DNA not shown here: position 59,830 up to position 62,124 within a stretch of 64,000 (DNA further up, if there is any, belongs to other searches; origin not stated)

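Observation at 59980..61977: Single-polypeptide cNMP-binding, P-loop and patatin phospholipase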

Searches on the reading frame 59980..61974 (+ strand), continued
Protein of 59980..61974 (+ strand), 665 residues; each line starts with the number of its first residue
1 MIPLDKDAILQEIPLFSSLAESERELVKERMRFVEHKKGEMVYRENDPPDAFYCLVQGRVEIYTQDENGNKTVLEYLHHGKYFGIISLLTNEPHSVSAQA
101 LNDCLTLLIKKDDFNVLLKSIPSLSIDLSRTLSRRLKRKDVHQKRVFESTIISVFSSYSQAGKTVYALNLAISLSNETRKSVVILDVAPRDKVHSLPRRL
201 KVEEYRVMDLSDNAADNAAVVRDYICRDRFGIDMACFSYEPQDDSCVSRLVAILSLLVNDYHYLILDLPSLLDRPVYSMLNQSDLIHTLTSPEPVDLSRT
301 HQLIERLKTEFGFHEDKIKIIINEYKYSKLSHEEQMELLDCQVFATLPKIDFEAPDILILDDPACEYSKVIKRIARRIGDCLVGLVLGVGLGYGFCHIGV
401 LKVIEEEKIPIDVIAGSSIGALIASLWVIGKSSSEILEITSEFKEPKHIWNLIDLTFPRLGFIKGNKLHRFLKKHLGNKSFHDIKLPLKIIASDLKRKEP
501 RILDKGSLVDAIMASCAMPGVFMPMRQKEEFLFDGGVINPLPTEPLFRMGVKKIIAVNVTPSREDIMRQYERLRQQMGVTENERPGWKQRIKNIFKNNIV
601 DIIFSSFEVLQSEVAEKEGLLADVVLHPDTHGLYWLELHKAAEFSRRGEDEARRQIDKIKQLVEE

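Call 40: search_protein_families(library=pfam, proteins=[P0241, P0249, P0143, P0194, P0196, P0199, P0208, P0210, P0214, P0226], max_evalue=0.001)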
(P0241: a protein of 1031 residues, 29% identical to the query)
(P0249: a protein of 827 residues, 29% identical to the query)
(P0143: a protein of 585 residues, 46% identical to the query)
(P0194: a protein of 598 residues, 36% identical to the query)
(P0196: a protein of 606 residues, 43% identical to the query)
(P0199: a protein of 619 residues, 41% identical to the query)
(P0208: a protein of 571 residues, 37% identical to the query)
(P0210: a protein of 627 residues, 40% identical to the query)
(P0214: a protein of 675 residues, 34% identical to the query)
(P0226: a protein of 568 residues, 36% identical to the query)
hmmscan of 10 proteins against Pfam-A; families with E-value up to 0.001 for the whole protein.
P0241 (1031 aa): 3 families
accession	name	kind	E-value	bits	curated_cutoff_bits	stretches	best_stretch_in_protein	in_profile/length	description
PF00027.35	cNMP_binding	-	1.8e-86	284.6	27.5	4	41-124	3-88/89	Cyclic nucleotide-binding domain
PF01734.28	Patatin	-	5.1e-26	92.5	27.7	1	752-914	1-189/191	Patatin-like phospholipase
PF07883.17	Cupin_2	-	1.2e-07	31.8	27.2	0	53-87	16-46/70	Cupin domain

P0249 (827 aa): 3 families
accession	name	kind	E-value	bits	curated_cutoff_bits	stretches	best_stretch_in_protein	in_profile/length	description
PF01734.28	Patatin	-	1.5e-31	110.6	27.7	1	543-699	1-187/191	Patatin-like phospholipase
PF00027.35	cNMP_binding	-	2.3e-22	79.2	27.5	1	179-265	2-89/89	Cyclic nucleotide-binding domain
PF00072.30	Response_reg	-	1e-13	51.9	30.2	1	14-132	1-110/111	Response regulator receiver domain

P0143 (585 aa): 2 families
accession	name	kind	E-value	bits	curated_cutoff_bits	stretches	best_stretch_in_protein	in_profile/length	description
PF01734.28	Patatin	-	2.8e-31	109.6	27.7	1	328-487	1-187/191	Patatin-like phospholipase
PF00027.35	cNMP_binding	-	9.2e-16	58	27.5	1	41-129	2-87/89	Cyclic nucleotide-binding domain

P0194 (598 aa): 2 families
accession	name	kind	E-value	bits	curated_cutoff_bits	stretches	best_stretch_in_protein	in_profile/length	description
PF01734.28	Patatin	-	7.6e-29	101.7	27.7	1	338-500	1-190/191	Patatin-like phospholipase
PF00027.35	cNMP_binding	-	1.9e-17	63.5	27.5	1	39-126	2-88/89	Cyclic nucleotide-binding domain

P0196 (606 aa): 2 families
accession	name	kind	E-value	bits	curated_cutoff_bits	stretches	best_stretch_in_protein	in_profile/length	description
PF01734.28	Patatin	-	5.3e-31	108.7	27.7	1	347-507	1-189/191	Patatin-like phospholipase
PF00027.35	cNMP_binding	-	1.1e-15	57.8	27.5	1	32-117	2-88/89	Cyclic nucleotide-binding domain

P0199 (619 aa): 2 families
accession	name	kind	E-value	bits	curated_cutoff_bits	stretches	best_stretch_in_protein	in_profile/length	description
PF01734.28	Patatin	-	2.5e-32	113.1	27.7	1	358-519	1-190/191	Patatin-like phospholipase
PF00027.35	cNMP_binding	-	1.2e-18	67.3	27.5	1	32-117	3-89/89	Cyclic nucleotide-binding domain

P0208 (571 aa): 2 families
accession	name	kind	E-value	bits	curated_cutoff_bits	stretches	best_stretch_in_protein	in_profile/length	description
PF01734.28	Patatin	-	4.5e-27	95.9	27.7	1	309-469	2-189/191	Patatin-like phospholipase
PF00027.35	cNMP_binding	-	1.2e-19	70.5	27.5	1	37-121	2-88/89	Cyclic nucleotide-binding domain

P0210 (627 aa): 2 families
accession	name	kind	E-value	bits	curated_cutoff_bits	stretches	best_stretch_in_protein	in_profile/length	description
PF01734.28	Patatin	-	6.2e-37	128.1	27.7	1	368-529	1-190/191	Patatin-like phospholipase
PF00027.35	cNMP_binding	-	4.2e-20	72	27.5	1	44-130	2-89/89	Cyclic nucleotide-binding domain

P0214 (675 aa): 2 families
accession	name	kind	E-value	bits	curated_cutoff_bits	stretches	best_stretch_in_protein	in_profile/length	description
PF01734.28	Patatin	-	1.8e-28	100.5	27.7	1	412-569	1-187/191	Patatin-like phospholipase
PF00027.35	cNMP_binding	-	2.1e-20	72.9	27.5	1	46-130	4-88/89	Cyclic nucleotide-binding domain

P0226 (568 aa): 2 families
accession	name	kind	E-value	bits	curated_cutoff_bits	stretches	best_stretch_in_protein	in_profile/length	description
PF01734.28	Patatin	-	1.7e-25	90.8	27.7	1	308-469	1-189/191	Patatin-like phospholipase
PF00027.35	cNMP_binding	-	3.8e-17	62.5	27.5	1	35-122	2-88/89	Cyclic nucleotide-binding domain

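Call 49: find_related_loci(query=A3, collection=genome_contigs, flank=7000)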
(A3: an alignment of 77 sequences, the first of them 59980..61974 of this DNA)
Query A3 (665 aa) in genome_contigs; peptide patterns used: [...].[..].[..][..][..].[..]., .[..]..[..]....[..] (x = any residue, [..] = any of these).
600 stretches matched a pattern (row limit reached: there are more); 591 encode a relative of the query (tblastn E <= 1e-3); the best 80 are kept; 80 distinct loci.
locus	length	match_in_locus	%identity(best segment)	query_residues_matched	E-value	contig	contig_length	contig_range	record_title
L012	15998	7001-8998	67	5-665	0e+0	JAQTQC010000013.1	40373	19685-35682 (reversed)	MAG: Candidatus Omnitrophota bacterium isolate STB_130 NODE_2046_length_40373_cov_13.401481_Sandtown_B, whole genome sho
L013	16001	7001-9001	63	5-665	0e+0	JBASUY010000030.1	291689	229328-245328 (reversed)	MAG: Candidatus Omnitrophota bacterium isolate MFD13470_ilm_asm_bin9 k127_28643, whole genome shotgun sequence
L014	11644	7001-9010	65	1-665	0e+0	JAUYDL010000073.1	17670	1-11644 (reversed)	MAG: Candidatus Omnitrophota bacterium isolate C20_metabat.bin.26 C20_k141_663112, whole genome shotgun sequence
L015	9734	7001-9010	65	1-665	0e+0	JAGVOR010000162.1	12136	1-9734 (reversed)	MAG: Candidatus Omnitrophota bacterium isolate DeMMO3_44 c_000000027737, whole genome shotgun sequence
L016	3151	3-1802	68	62-665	0e+0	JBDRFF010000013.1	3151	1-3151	MAG: Candidatus Omnitrophota bacterium isolate MEGAHIT-group-1.354 k141_11582385, whole genome shotgun sequence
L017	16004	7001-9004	59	4-665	0e+0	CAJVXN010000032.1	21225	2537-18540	TPA_asm: uncultured bacterium isolate DRR093005_bin.42_MetaBAT_v2.12.1_MAG genome assembly, contig: NODE_1168_length_212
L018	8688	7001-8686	66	1-561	0e+0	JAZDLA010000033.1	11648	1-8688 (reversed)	MAG: Candidatus Omnitrophota bacterium isolate MEGAHIT-group-0.561 k141_1213082, whole genome shotgun sequence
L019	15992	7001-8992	57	5-663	0e+0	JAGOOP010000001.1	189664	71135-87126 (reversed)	MAG: Candidatus Omnitrophota bacterium isolate Go_SlDig_bin_84 Go_SlDig_110_length_189664_cov_17.014852, whole genome sh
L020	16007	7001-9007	61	1-665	0e+0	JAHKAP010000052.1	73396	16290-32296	MAG: Candidatus Omnitrophota bacterium isolate Undefined_mixed_planktonic.mb.47 Undefined_mixed_pl.mb.47_k141_878701, wh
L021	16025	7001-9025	38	4-663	2e-141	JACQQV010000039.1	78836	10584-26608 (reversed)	MAG: Candidatus Omnitrophota bacterium isolate NC_groundwater_1342_Ag_S-0.2um_51_121 S_p2_S4_coassembly_k141_2104203, wh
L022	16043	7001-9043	37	8-663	2e-138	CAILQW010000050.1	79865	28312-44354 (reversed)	MAG: Candidatus Omnitrophica bacterium isolate AM4_bin-704 genome assembly, contig: bin-704:50/67, whole genome shotgun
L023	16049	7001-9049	37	8-665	1e-135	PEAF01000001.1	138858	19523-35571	MAG: Candidatus Omnitrophota bacterium isolate MBPbin6 scaffold9, whole genome shotgun sequence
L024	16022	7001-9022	38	4-663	4e-135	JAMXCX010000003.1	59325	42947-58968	MAG: Candidatus Omnitrophota bacterium isolate MohnsGC05_bin006 NODE_3_length_59325_cov_15.784415, whole genome shotgun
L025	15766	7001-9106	34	5-663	4e-132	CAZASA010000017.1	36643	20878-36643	MAG TPA_asm: uncultured Planctomycetales bacterium isolate binchicken_co241_31 genome assembly, contig: NODE_1059_length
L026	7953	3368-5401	35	6-664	9e-131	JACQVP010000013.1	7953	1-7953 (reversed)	MAG: Candidatus Omnitrophota bacterium isolate NC_groundwater_1466_Ag_S-0.65um_60_22 S_p65_S5_coassembly_k141_626434, wh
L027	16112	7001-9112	34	4-664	2e-129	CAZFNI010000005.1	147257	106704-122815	MAG TPA_asm: uncultured Planctomycetales bacterium isolate SRP342105_co1_465 genome assembly, contig: NODE_118_length_14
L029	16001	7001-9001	36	9-665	8e-125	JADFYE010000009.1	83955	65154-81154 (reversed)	MAG: Candidatus Omnitrophota bacterium isolate nDJH6bin14 nDJH6_bin14_NODE_9_length_83955_cov_7.033438, whole genome sho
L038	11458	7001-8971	32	5-663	4e-103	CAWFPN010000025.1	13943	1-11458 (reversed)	MAG: uncultured Verrucomicrobiae bacterium isolate MFD01689.bin.2.73 genome assembly, contig: contig_65008, whole genome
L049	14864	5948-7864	25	4-664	9e-58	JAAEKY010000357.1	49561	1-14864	MAG: Desulfobacteraceae bacterium isolate Bco_6 BcoG_CONTIG1200149, whole genome shotgun sequence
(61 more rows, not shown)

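Call 61: search_protein_families(library=pfam, proteins=[L027:5130-6980:+, L027:9141-11159:+, L027:11159-12115:+, L023:5036-6097:+, L023:6103-6972:+, L023:9063-9473:+, L029:5919-6962:+, L029:9008-10156:+, L049:4665-5927:+, L038:5978-6898:+], max_evalue=0.0001)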
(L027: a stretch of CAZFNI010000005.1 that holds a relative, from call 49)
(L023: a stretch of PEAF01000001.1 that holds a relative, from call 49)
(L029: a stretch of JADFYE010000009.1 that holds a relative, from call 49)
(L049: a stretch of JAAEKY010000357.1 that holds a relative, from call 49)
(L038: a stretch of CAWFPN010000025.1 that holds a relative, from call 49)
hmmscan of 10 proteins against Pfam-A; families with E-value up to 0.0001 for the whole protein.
L027:5130-6980:+ (617 aa): 5 families
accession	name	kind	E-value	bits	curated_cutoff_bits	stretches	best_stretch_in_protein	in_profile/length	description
PF00441.29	Acyl-CoA_dh_1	-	3.3e-34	118.6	22.4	1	284-443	1-149/150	Acyl-CoA dehydrogenase, C-terminal domain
PF02771.21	Acyl-CoA_dh_N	-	3.8e-24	85.7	22.9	1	67-167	11-112/113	Acyl-CoA dehydrogenase, N-terminal domain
PF02770.24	Acyl-CoA_dh_M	-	2e-20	73.2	33.3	1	171-272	1-97/97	Acyl-CoA dehydrogenase, middle domain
PF21343.2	ACAD9-ACADV_C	-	1.1e-06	29.4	27.8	1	519-604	23-111/120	ACAD9/ACADV, C-terminal domain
PF11794.13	HpaB_N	-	2.7e-05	24.3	35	1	199-280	178-269/270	4-hydroxyphenylacetate 3-hydroxylase N terminal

L027:9141-11159:+ (673 aa): 3 families
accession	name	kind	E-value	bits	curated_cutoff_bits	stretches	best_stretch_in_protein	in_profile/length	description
PF01379.25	Porphobil_deam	-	7.2e-51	173.1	22.1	1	5-201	1-203/207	Porphobilinogen deaminase, dipyromethane cofactor binding domain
PF00590.25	TP_methylase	-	2.2e-47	162.2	27.8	1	218-427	1-211/212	Tetrapyrrole (Corrin/Porphyrin) Methylases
PF02602.20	HEM4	-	1.8e-32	112.8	27.5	1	473-670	12-218/231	Uroporphyrinogen-III synthase HemD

L027:11159-12115:+ (319 aa): 1 family
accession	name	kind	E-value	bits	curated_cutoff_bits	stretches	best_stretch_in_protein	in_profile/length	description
PF00490.27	ALAD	-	2.6e-140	467.5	24.6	1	3-318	2-317/317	Delta-aminolevulinic acid dehydratase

L023:5036-6097:+ (354 aa): 1 family
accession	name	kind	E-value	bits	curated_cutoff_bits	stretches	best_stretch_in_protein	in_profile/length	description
PF01264.26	Chorismate_synt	-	5.1e-135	449.8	27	1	10-348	1-327/327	Chorismate synthase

L023:6103-6972:+ (290 aa): 4 families
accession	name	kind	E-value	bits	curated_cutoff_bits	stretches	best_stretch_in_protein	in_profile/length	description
PF00106.31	adh_short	-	5.9e-49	166.6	26.6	1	7-196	2-189/195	short chain dehydrogenase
PF13561.12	adh_short_C2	-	2.6e-31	109.5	27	1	14-206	3-195/236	Enoyl-(Acyl carrier protein) reductase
PF08659.16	KR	-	6.2e-11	43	22.6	1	8-168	3-161/180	KR domain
PF01370.27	Epimerase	-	2.9e-05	24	20.9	1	8-150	1-122/240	NAD dependent epimerase/dehydratase family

L023:9063-9473:+ (137 aa): 3 families
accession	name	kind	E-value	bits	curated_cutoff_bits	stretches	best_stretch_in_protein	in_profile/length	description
PF01050.24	MannoseP_isomer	-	3.4e-30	105.1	23.6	1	8-113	11-116/116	Mannose-6-phosphate isomerase C-terminal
PF07883.17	Cupin_2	-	6.2e-11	42.3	27.2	1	29-97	2-69/70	Cupin domain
PF00190.28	Cupin_1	-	6.2e-05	23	22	1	11-95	18-110/151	Cupin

L029:5919-6962:+ (348 aa): 1 family
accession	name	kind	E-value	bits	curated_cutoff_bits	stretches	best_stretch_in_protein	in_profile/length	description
PF05958.17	tRNA_U5-meth_tr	-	7.5e-22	78.3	23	1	173-345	177-356/357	tRNA (Uracil-5-)-methyltransferase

L029:9008-10156:+ (383 aa): 1 family
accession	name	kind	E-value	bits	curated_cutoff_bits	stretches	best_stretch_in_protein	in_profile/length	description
PF00202.27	Aminotran_3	-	1.9e-27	96.4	30.5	2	167-359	179-375/403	Aminotransferase class-III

L049:4665-5927:+ (421 aa): 0 families

L038:5978-6898:+ (307 aa): 1 family
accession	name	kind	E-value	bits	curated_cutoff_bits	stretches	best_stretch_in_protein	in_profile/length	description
PF04389.22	Peptidase_M28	-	8.4e-36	123.9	21.3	1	92-295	1-191/193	Peptidase family M28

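Call 74: list_cluster_members(proteins=[P0195, P0196, P0199, P0210, P0213, P0217, P0208, P0226, P0143, P0263])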
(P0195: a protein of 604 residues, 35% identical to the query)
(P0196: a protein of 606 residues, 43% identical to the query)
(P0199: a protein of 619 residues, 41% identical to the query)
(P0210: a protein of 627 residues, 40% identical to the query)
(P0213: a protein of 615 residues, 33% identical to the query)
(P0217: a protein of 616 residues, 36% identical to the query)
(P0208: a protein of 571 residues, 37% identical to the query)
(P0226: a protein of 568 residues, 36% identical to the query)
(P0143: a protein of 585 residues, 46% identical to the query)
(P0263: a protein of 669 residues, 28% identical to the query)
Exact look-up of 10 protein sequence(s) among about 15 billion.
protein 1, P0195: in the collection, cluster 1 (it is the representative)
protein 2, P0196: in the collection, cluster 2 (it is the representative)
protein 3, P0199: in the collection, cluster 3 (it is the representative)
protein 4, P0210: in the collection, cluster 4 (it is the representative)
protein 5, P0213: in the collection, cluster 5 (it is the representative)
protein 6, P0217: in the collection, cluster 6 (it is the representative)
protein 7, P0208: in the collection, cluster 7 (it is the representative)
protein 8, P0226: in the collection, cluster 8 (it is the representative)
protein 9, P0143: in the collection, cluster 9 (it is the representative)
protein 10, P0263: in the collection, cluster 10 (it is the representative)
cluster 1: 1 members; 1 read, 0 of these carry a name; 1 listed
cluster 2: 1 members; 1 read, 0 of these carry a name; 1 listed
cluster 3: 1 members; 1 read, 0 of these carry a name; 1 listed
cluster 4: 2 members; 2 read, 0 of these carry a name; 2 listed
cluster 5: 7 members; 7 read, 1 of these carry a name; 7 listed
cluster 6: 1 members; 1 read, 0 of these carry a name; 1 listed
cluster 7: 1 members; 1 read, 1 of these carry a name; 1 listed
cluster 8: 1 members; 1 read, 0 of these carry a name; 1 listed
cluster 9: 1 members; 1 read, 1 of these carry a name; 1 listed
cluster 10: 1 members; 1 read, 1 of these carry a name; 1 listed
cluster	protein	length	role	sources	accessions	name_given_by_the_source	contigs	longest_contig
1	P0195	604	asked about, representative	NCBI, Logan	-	-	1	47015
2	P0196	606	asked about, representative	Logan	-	-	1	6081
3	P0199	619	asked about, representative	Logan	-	-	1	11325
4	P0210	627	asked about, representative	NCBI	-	-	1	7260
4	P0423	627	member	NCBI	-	-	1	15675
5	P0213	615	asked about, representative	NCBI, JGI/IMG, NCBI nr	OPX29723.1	MAG: hypothetical protein B1H08_03290 [Candidatus Omnitrophica bacterium 4484_171]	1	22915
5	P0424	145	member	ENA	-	-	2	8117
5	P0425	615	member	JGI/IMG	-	-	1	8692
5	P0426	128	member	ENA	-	-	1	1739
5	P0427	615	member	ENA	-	-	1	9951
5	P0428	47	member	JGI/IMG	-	-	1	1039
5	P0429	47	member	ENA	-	-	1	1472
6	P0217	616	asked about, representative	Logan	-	-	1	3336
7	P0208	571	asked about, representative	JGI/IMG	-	predicted acylesterase/phospholipase RssA/CRP-like cAMP-binding protein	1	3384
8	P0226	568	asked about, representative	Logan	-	-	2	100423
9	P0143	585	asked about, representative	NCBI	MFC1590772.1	patatin-like phospholipase family protein [Candidatus Omnitrophota bacterium]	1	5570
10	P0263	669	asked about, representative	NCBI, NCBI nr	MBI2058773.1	MAG: cyclic nucleotide-binding domain-containing protein [Nitrospirae bacterium] | cyclic nucleotide-binding domain-containing protein [Nitrospirota bacterium]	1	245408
